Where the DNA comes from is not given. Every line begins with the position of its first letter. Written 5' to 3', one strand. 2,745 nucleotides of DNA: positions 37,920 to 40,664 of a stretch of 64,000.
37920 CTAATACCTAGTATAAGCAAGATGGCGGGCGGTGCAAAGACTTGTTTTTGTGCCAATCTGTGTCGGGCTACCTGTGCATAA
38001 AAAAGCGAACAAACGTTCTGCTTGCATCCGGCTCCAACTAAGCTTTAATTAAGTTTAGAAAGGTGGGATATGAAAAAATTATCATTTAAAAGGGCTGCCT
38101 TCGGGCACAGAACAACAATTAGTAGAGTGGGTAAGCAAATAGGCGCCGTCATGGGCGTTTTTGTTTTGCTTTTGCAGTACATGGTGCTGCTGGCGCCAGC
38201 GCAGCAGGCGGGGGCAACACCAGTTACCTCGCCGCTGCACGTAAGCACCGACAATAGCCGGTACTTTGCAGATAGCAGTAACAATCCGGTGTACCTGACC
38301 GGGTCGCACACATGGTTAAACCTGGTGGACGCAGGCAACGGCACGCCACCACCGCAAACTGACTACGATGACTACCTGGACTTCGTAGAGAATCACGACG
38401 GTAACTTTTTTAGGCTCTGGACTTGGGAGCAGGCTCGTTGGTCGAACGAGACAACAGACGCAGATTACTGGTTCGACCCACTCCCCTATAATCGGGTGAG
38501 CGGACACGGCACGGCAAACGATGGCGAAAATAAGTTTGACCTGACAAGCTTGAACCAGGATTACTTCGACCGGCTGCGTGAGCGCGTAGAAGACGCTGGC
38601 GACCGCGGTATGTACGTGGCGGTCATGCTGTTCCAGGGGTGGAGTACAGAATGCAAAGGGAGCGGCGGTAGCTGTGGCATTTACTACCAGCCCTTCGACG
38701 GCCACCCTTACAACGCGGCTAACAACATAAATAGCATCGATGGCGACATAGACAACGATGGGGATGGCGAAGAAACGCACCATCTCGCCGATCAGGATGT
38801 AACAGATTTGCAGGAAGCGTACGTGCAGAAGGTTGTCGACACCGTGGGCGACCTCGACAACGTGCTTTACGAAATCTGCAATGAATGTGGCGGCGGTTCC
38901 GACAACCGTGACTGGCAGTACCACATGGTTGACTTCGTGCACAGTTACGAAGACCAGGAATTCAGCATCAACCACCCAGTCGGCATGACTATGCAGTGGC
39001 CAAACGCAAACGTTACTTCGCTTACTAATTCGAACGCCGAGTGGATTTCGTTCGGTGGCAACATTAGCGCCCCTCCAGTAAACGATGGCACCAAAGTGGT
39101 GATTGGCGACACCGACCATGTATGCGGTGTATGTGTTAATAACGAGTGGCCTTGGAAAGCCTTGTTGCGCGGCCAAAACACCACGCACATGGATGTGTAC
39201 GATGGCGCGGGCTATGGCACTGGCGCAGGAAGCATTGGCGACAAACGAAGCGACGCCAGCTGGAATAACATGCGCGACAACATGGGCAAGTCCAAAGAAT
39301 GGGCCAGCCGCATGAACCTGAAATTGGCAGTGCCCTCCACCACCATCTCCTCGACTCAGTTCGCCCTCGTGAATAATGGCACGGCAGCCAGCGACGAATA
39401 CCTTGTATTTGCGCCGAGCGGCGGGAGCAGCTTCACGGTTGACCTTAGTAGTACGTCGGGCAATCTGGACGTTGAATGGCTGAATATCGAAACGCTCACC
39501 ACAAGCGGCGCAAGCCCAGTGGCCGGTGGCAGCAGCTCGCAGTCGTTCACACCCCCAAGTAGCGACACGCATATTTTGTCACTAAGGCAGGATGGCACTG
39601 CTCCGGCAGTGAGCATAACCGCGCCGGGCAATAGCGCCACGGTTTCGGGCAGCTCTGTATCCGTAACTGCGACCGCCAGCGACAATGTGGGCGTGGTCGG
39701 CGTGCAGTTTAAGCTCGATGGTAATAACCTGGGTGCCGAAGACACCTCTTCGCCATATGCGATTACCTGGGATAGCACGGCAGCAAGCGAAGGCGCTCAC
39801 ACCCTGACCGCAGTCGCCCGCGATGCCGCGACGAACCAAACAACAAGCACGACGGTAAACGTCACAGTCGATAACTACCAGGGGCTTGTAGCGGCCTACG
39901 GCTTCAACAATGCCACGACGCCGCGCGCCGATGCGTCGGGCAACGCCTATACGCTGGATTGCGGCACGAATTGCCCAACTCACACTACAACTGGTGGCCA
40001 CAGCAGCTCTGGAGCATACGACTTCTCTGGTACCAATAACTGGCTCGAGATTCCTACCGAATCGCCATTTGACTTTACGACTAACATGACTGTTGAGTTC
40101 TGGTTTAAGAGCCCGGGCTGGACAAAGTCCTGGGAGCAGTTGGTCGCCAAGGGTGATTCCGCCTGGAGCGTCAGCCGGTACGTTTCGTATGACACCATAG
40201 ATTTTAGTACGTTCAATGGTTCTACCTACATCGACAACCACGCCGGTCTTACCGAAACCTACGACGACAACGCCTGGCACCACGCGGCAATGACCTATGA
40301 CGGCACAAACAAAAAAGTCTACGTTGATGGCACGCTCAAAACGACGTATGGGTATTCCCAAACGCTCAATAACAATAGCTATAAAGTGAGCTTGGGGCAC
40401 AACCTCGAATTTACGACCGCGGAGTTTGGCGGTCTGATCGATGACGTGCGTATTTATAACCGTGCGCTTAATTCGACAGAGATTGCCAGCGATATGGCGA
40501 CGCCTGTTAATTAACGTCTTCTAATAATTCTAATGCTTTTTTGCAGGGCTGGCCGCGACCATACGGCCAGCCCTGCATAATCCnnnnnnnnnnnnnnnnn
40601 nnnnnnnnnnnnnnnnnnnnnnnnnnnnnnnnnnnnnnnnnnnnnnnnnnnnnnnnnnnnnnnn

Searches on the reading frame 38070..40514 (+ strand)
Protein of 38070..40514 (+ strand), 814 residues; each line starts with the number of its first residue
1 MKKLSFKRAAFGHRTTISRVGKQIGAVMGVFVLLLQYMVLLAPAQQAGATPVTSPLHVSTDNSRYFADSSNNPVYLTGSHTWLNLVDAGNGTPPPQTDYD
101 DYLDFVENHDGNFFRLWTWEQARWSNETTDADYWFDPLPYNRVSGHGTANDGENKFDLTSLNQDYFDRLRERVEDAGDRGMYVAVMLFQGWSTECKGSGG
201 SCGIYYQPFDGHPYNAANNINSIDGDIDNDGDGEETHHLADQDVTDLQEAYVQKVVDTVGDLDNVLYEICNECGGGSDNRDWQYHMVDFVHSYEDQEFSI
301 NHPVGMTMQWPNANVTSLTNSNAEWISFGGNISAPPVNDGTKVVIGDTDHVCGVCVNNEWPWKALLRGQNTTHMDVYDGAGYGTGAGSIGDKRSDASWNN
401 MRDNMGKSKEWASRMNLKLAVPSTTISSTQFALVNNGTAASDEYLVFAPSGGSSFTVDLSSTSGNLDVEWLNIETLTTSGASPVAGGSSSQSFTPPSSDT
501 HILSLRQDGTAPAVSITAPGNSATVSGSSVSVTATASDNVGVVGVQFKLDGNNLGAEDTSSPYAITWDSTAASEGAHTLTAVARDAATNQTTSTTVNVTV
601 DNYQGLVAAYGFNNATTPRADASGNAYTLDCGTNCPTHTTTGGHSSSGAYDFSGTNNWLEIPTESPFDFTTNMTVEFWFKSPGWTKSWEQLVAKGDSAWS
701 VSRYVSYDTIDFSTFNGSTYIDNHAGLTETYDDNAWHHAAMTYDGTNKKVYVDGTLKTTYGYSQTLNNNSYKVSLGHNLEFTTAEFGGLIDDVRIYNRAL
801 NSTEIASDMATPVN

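Call 5: search_protein_families(library=pfam, proteins=[window:38070-40514:+], max_evalue=0.1)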
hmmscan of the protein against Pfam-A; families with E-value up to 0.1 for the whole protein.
window:38070-40514:+ (814 aa): 8 families
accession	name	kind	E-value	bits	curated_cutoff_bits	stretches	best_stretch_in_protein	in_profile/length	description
PF13385.13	Laminin_G_3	-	9.5e-25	87.9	27.6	1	654-806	2-151/151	Concanavalin A-like lectin/glucanases superfamily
PF17957.7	Big_7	-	6.5e-19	68.8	24.1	1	512-581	1-70/70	Bacterial Ig domain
PF19815.4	DUF6298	-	7.2e-08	32.1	28.1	1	130-295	197-358/487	Family of unknown function (DUF6298)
PF13204.13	Apiosidase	-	8.7e-05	22.7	26.5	1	61-240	2-160/320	Apiosidase-like, catalytic domain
PF07953.20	Toxin_R_bind_N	-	0.00018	21.7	23.8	1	669-800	52-191/191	Clostridium neurotoxin, N-terminal receptor binding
PF19077.6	Big_13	-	0.00037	21.4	27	1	532-602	33-102/102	Bacterial Ig-like domain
PF02210.31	Laminin_G_2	-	0.0028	18.6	22.9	1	724-795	44-123/126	Laminin G domain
PF13750.12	Big_3_3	-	0.018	15.2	27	1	563-604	3-45/157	Bacterial Ig-like domain (group 3)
